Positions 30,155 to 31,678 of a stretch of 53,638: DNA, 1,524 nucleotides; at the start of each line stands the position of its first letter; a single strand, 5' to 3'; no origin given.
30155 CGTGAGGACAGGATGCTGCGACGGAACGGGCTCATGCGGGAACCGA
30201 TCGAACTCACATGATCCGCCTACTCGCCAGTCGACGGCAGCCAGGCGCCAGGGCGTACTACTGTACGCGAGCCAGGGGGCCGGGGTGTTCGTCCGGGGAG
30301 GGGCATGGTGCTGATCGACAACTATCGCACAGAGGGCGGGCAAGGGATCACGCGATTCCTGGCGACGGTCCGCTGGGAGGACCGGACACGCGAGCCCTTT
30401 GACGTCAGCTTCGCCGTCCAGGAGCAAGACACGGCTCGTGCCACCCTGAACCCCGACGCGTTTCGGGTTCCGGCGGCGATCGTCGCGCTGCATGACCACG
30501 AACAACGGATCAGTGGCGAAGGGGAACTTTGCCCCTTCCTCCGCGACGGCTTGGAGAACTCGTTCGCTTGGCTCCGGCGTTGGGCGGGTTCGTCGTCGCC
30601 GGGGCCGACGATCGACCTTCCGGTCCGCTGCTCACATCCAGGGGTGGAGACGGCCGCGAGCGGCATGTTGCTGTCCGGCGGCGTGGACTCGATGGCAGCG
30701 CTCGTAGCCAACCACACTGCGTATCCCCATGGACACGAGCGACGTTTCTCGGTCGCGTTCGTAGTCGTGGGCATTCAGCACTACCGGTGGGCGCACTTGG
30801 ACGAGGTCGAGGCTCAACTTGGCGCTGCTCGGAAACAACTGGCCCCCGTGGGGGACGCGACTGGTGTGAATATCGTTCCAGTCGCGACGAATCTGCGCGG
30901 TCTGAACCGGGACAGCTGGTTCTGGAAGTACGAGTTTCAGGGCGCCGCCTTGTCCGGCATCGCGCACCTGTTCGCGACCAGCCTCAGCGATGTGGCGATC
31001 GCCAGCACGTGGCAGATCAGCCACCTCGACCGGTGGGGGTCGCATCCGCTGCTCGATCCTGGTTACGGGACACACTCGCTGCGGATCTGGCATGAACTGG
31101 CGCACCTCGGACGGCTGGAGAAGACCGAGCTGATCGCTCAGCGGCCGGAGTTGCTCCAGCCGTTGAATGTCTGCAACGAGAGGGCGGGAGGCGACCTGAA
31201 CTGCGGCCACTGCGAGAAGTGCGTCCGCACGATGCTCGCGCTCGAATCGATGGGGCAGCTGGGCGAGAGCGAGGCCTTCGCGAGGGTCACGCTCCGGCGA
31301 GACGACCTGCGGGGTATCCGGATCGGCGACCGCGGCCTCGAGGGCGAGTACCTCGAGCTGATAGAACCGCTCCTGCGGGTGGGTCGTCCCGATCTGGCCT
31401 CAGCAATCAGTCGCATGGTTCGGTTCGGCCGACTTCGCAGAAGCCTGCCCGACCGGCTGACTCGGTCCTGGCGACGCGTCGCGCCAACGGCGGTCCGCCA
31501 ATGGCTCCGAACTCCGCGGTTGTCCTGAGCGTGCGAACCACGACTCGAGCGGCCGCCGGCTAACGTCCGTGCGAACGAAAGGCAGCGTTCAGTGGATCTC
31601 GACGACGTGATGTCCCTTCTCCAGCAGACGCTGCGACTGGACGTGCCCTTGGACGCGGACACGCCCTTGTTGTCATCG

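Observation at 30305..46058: Island with three different ATP-dependent carboxylate-activating enzymes, a free carrier protein and many acetyltransferases: candidate carrier-dependent aminoacyl or acyl decoration of a surface glycan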

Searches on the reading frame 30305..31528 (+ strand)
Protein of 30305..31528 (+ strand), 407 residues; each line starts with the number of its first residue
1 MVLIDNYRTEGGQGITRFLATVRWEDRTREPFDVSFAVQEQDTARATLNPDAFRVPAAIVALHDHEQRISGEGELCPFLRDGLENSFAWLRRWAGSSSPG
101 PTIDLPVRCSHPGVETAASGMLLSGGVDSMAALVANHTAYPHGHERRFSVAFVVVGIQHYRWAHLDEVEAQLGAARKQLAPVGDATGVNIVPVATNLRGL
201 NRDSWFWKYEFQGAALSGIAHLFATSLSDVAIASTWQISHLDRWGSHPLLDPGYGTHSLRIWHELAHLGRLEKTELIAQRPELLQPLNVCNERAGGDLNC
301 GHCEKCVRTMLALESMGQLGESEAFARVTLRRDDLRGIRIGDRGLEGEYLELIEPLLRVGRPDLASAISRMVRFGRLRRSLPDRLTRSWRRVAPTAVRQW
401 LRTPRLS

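Call 5: search_protein_families(library=pfam, proteins=[window:30305-31528:+], max_evalue=0.01)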
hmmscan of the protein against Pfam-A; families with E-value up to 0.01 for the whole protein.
window:30305-31528:+ (407 aa): 0 families

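Call 7: search_protein_families(library=ncbifam, proteins=[window:30305-31528:+], max_evalue=0.01)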
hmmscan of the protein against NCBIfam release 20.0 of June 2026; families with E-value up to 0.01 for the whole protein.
window:30305-31528:+ (407 aa): 0 families

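Call 10: search_solved_structures(query=window:30305-31528:+, max_evalue=10, show_alignments=2)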
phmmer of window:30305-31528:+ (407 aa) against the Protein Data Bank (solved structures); distinct sequences matched with E-value up to 10: 0.

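Call 13: find_homologous_proteins(query=window:30305-31528:+, max_evalue=0.001)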
Query window:30305-31528:+ (407 aa): 132 proteins with E <= 0.001 among 8000 candidates; the best 120 are listed.
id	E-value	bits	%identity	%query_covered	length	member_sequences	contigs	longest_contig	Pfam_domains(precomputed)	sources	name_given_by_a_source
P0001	1.3e-276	935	100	100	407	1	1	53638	-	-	-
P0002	7.9e-182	623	69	93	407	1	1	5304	-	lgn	-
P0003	2.2e-145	503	58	99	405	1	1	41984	-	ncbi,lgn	-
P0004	1.9e-142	493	56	98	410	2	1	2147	-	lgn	-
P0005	3.2e-141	489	54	99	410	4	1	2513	-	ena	-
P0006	8.6e-141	488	56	94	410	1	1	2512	-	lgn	-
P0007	4.6e-140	485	55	98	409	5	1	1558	-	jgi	jgi:hypothetical protein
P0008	7.0e-139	481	56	93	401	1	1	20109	-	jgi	jgi:hypothetical protein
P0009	4.0e-138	479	54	98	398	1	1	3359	-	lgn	-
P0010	3.2e-136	473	56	95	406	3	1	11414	-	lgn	-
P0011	7.3e-136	471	55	92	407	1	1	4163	-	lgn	-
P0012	1.6e-135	470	54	98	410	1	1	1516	-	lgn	-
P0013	2.7e-134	466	57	90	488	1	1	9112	-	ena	-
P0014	2.0e-133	463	54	94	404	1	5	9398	-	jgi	jgi:hypothetical protein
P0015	4.5e-132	459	52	98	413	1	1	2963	-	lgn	-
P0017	2.0e-130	453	54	93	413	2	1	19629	-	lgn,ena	-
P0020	3.8e-128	446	51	90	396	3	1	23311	-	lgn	-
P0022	9.5e-125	435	51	98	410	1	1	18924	-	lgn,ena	-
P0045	2.4e-59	219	35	91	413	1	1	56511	-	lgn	-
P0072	4.1e-54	202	34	92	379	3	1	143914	-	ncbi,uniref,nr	ncbi:hypothetical protein [Geothermobacter hydrogeniphilus]|uniref:7-cyano-7-deazaguanine synthase (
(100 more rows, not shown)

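Call 14: find_encoding_contigs(protein=P0003, flank=10000, max_places=2)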
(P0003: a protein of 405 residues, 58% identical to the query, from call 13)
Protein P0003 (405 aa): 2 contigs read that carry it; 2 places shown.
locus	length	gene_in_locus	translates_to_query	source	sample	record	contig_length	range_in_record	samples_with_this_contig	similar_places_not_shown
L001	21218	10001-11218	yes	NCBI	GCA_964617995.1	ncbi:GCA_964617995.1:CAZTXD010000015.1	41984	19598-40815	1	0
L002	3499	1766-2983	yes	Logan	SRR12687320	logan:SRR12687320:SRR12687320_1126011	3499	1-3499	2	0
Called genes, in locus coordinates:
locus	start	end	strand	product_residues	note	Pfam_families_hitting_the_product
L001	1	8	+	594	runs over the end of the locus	PF00664:ABC_membrane, PF00005:ABC_tran, PF02463:SMC_N (faint)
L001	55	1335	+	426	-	PF13439:Glyco_transf_4, PF13579:Glyco_trans_4_4, PF00534:Glycos_transf_1, PF13692:Glyco_trans_1_4, PF13524:Glyco_trans_1_2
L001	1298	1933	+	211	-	-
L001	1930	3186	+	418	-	PF13439:Glyco_transf_4, PF13579:Glyco_trans_4_4 (weak), PF00534:Glycos_transf_1, PF13692:Glyco_trans_1_4, PF13524:Glyco_trans_1_2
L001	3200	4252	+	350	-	PF01636:APH (weak)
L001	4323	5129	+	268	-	PF04230:PS_pyruv_trans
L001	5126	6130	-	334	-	-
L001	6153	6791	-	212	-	-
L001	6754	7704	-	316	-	PF01073:3Beta_HSD, PF01370:Epimerase, PF02719:Polysacc_synt_2 (weak), PF04321:RmlD_sub_bind, PF07993:NAD_binding_4 (faint), PF16363:GDP_Man_Dehyd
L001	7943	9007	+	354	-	PF00535:Glycos_transf_2 (weak)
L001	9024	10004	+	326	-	-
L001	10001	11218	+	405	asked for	-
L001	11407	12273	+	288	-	PF25087:GMPPB_C (faint), PF00132:Hexapep, PF00550:PP-binding (weak)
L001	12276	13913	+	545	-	PF00501:AMP-binding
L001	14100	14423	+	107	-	-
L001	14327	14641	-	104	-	-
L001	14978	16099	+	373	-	PF01041:DegT_DnrJ_EryC1, PF00155:Aminotran_1_2 (weak)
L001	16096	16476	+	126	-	PF01648:ACPS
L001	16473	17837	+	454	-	PF03853:YjeF_N, PF01256:Carb_kinase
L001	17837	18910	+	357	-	PF01168:Ala_racemase_N, PF00842:Ala_racemase_C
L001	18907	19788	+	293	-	PF03576:Peptidase_S58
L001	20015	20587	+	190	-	PF03167:UDG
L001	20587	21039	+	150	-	PF02367:TsaE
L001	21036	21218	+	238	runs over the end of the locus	PF00814:TsaD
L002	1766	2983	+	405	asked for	-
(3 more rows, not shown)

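Call 15: find_encoding_contigs(protein=P0072, flank=10000, max_places=2)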
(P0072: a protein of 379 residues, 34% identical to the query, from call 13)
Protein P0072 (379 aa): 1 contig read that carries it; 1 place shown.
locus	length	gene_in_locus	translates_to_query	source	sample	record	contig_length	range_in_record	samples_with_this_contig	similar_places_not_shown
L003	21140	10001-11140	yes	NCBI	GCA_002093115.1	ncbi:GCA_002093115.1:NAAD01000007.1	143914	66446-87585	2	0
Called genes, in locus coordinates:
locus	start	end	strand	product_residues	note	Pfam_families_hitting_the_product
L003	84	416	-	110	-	-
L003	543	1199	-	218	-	PF11769:DUF3313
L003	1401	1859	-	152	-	PF03724:META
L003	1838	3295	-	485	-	PF00171:Aldedh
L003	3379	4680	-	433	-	PF13487:HD_5, PF01966:HD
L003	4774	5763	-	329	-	PF02951:GSH-S_N, PF08443:RimK, PF02955:GSH-S_ATP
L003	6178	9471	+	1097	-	PF03219:TLC (weak), PF00027:cNMP_binding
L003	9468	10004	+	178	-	-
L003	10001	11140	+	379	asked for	-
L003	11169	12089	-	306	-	PF05013:FGase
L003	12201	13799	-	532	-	PF01645:Glu_synthase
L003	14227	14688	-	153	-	-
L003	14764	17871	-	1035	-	PF00873:ACR_tran, PF02355:SecD_SecF_C (faint)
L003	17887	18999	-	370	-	PF25917:BSH_RND, PF25973:BSH_CzcB, PF25876:HH_MFP_RND (weak), PF25954:Beta-barrel_RND_2 (weak), PF25967:RND-MFP_C (weak), PF25989:YknX_C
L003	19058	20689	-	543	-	PF02321:OEP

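Call 16: find_encoding_contigs(protein=P0045, flank=10000, max_places=2)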
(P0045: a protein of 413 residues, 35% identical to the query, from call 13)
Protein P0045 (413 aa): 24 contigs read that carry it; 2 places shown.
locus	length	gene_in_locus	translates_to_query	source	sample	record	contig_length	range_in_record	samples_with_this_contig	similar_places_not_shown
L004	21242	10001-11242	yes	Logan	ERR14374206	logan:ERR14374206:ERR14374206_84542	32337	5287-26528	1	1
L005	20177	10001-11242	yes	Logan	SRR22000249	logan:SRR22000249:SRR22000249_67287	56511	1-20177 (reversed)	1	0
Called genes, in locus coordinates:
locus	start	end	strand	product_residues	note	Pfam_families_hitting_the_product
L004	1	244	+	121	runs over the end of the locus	PF00072:Response_reg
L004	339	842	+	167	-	PF01584:CheW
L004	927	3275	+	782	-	PF02743:dCache_1, PF00672:HAMP, PF00015:MCPsignal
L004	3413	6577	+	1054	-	PF01627:Hpt, PF02518:HATPase_c, PF01584:CheW, PF00072:Response_reg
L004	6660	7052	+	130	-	PF14251:PterinBD-DUF4346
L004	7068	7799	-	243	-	PF04536:TPM_phosphatase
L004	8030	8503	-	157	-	PF02605:PsaL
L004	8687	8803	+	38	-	PF00796:PSI_8 (weak)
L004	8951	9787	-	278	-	PF07264:EI24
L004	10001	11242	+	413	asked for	-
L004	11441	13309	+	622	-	PF07678:TED_complement (faint), PF13249:SQHop_cyclase_N, PF13243:SQHop_cyclase_C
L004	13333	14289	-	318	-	PF03706:LPG_synthase_TM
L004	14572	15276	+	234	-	-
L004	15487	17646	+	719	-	PF13089:PP_kinase_N, PF02503:PP_kinase, PF17941:PP_kinase_C_1, PF13091:PLDc_2 (faint), PF13090:PP_kinase_C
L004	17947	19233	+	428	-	PF00675:Peptidase_M16, PF05193:Peptidase_M16_C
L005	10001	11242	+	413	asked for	-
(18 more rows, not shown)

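Call 20: find_related_loci(query=A1, collection=genome_contigs, flank=10000)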
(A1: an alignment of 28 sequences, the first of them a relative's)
Query A1 (407 aa) in genome_contigs; peptide patterns used: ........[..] (x = any residue, [..] = any of these).
599 stretches matched a pattern (row limit reached: there are more); 588 encode a relative of the query (tblastn E <= 1e-3); the best 80 are kept; 80 distinct loci.
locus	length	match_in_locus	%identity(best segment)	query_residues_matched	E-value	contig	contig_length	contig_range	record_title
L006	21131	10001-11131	36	1-372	2e-70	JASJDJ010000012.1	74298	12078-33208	MAG: Xenococcaceae cyanobacterium MO_188.B32 MO_188.c_186, whole genome shotgun sequence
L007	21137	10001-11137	37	4-381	1e-67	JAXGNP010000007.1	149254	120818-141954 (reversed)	MAG: Syntrophorhabdus sp. isolate AnMBR.bin259 bin259_7, whole genome shotgun sequence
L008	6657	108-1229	34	4-372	4e-66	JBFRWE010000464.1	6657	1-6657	MAG: Xenococcaceae cyanobacterium isolate 09_out_wi_poop_bin.12 09outWiPooB12_c_000002743954, whole genome shotgun seque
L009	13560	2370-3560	34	1-401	3e-66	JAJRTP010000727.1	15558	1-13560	MAG: Chloroflexota bacterium isolate Dive96_bin1.73 k141_5240523, whole genome shotgun sequence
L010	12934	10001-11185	34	1-388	2e-65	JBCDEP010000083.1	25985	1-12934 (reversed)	MAG: Cyanobacteria bacterium P01_G01_bin.67 k141_1247639_length_25985_cov_21.3571, whole genome shotgun sequence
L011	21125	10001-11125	35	4-373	1e-65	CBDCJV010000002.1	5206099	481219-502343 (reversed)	MAG: Waterburya sp. isolate 729b48fa-ff8a-4891-b9d6-8f33d3982af4 genome assembly, contig: contig_2, whole genome shotgun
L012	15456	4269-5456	33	1-389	9e-65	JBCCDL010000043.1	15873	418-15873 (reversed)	MAG: Cyanobacteria bacterium P01_A01_bin.83 k141_481982_length_15873_cov_119.9475, whole genome shotgun sequence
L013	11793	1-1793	37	4-402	1e-64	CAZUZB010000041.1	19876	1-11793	MAG TPA_asm: uncultured Anaerolineales bacterium isolate SRP241326_co4_227 genome assembly, contig: NODE_3703_length_198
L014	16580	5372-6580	35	2-405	1e-64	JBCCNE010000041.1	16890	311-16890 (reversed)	MAG: Cyanobacteria bacterium P01_C01_bin.70 k141_68449_length_16890_cov_66.9617, whole genome shotgun sequence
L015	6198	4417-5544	37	4-370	2e-64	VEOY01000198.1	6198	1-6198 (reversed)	MAG: Nitrospirae bacterium isolate MnB_6 Mn-Nitrospirae-1_305268, whole genome shotgun sequence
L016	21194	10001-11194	35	4-401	1e-63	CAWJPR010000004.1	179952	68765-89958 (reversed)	MAG: uncultured Chloroflexia bacterium isolate MFD02979.bin.1.11 genome assembly, contig: contig_15284, whole genome sho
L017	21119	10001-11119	37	4-370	1e-63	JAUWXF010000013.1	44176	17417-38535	MAG: Desulfobacterales bacterium isolate CSMAG_2677 CSMAG_2677_k127_1123733_length_44176_cov_956.5659, whole genome shot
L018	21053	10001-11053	38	4-360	2e-62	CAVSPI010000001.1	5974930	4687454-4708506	MAG: uncultured Acidobacteriota bacterium isolate MFD01275.bin.2.72 genome assembly, contig: contig_13227, whole genome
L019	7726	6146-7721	35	4-401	7e-62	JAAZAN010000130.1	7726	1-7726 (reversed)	MAG: Chloroflexota bacterium isolate AS06rmzACSIP_429 205370_AS06, whole genome shotgun sequence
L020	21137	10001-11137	35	4-381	1e-61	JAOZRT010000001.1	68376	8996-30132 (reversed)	MAG: Desulfobacterales bacterium isolate GMC6.concoct.7 GMC6_108_length_68376_cov_9.407342, whole genome shotgun sequenc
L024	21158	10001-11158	36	4-390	6e-60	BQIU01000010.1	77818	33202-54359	MAG: Nitrospirales bacterium NPIRA01 DNA, sequence010, whole genome shotgun sequence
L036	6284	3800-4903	34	6-372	3e-57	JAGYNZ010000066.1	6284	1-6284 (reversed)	MAG: Deltaproteobacteria bacterium isolate M55B156 66, whole genome shotgun sequence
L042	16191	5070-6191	31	1-375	5e-56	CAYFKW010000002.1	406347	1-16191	MAG TPA_asm: uncultured Desulfobacula sp. isolate ERP019367_co2_15 genome assembly, contig: NODE_16_length_406347_cov_3.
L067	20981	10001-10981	37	49-373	3e-53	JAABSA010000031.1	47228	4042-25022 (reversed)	MAG: Desulfotignum sp. isolate S09.Bin188 NODE_31_length_47228_cov_7.72739, whole genome shotgun sequence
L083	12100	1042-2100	32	20-372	2e-52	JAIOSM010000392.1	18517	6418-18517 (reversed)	MAG: Desulfobacteraceae bacterium isolate SMBSF44 bin_25_k127_1131760, whole genome shotgun sequence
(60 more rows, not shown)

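Call 22: find_related_loci(query=window:30305-31528:+, collection=metagenome_contigs, flank=10000)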
Query window:30305-31528:+ (407 aa) in metagenome_contigs; peptide patterns used: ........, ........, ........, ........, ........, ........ (x = any residue, [..] = any of these).
291 stretches matched a pattern; 180 encode a relative of the query (tblastn E <= 1e-3); the best 80 are kept; 80 distinct loci.
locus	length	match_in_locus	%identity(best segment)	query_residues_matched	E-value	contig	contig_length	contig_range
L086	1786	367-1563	55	2-399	1e-154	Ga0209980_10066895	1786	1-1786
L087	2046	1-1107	56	40-406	1e-143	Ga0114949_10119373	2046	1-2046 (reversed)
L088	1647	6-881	57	109-399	4e-112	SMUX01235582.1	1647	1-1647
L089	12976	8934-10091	37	4-390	9e-73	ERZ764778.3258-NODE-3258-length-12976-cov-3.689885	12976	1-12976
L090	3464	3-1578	37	4-403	3e-67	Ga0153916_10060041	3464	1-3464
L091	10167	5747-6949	35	4-402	9e-65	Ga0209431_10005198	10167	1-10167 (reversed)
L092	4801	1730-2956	33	2-407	1e-63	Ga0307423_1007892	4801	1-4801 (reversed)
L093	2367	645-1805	37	2-380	5e-62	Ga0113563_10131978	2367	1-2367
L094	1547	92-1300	31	4-402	1e-59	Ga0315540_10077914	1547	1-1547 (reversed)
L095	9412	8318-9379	32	20-373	2e-55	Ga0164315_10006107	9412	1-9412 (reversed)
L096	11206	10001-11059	33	20-372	3e-54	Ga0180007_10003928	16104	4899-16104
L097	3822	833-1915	37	4-368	1e-53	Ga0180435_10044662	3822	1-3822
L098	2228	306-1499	34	4-403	5e-54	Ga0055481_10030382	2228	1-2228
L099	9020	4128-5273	33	4-385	6e-52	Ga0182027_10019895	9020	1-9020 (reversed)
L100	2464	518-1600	36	4-368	9e-52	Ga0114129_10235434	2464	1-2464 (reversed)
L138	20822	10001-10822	30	122-405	9e-22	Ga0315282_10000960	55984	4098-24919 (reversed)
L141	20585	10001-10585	33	103-317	1e-21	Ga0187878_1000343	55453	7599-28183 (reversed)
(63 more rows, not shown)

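Call 24: find_encoding_contigs(protein=P0008, flank=10000, max_places=1)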
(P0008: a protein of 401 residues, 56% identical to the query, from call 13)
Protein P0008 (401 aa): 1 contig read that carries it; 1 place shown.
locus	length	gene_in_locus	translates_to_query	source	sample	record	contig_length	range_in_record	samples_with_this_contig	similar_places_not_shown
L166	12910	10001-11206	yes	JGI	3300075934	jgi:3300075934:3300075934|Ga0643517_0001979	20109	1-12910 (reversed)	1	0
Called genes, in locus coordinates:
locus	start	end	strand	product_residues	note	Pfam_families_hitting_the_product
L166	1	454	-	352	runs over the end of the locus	PF13439:Glyco_transf_4, PF13579:Glyco_trans_4_4, PF00534:Glycos_transf_1, PF13692:Glyco_trans_1_4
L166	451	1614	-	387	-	PF13439:Glyco_transf_4, PF13579:Glyco_trans_4_4, PF20706:GT4-conflict, PF00534:Glycos_transf_1, PF13692:Glyco_trans_1_4, PF13524:Glyco_trans_1_2 (weak)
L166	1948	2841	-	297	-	PF00535:Glycos_transf_2, PF10111:Glyco_tranf_2_2 (weak), PF13641:Glyco_tranf_2_3 (weak)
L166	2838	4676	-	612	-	PF00664:ABC_membrane, PF09818:ABC_ATPase (faint), PF00005:ABC_tran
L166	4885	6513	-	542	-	PF01494:FAD_binding_3 (weak), PF05199:GMC_oxred_C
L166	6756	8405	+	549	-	PF01266:DAO, PF01494:FAD_binding_3 (weak), PF07992:Pyr_redox_2 (faint), PF13450:NAD_binding_8 (faint), PF05199:GMC_oxred_C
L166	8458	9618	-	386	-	PF14397:ATPgrasp_ST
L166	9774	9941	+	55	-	-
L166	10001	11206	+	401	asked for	-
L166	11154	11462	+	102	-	-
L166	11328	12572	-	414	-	PF04230:PS_pyruv_trans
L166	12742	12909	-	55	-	?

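Call 25: find_encoding_contigs(protein=P0020, flank=10000, max_places=1)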
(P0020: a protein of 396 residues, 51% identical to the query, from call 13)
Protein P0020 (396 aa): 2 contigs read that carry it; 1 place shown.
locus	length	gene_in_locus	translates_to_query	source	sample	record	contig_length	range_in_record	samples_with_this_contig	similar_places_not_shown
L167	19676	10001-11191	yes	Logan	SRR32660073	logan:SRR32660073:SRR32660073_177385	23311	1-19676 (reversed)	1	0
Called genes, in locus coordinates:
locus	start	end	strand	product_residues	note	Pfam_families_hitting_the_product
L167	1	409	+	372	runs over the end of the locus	PF01636:APH (weak)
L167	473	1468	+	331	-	-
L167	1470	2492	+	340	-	-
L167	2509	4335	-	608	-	PF00664:ABC_membrane, PF00005:ABC_tran, PF02463:SMC_N (weak)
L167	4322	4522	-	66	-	-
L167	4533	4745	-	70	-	-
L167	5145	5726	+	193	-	PF00534:Glycos_transf_1, PF13692:Glyco_trans_1_4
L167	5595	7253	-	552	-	PF00501:AMP-binding, PF14535:AMP-binding_C_2 (faint)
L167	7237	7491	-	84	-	PF00550:PP-binding (weak)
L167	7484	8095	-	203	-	PF00132:Hexapep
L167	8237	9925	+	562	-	PF00890:FAD_binding_2 (faint), PF01266:DAO (weak), PF07992:Pyr_redox_2 (faint), PF13450:NAD_binding_8 (weak), PF05199:GMC_oxred_C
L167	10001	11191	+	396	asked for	-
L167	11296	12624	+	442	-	PF02558:ApbA (faint), PF03721:UDPG_MGDP_dh_N, PF00984:UDPG_MGDP_dh, PF03720:UDPG_MGDP_dh_C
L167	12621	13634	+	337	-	PF01073:3Beta_HSD, PF01370:Epimerase, PF02719:Polysacc_synt_2, PF04321:RmlD_sub_bind, PF07993:NAD_binding_4, PF13460:NAD_binding_10, PF16363:GDP_Man_Dehyd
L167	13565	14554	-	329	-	PF00483:NTP_transferase, PF25087:GMPPB_C (faint)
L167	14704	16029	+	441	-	PF21135:DRL_cat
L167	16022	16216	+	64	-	-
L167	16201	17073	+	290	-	-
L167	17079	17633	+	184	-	PF00908:dTDP_sugar_isom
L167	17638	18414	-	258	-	PF01522:Polysacc_deac_1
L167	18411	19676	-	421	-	?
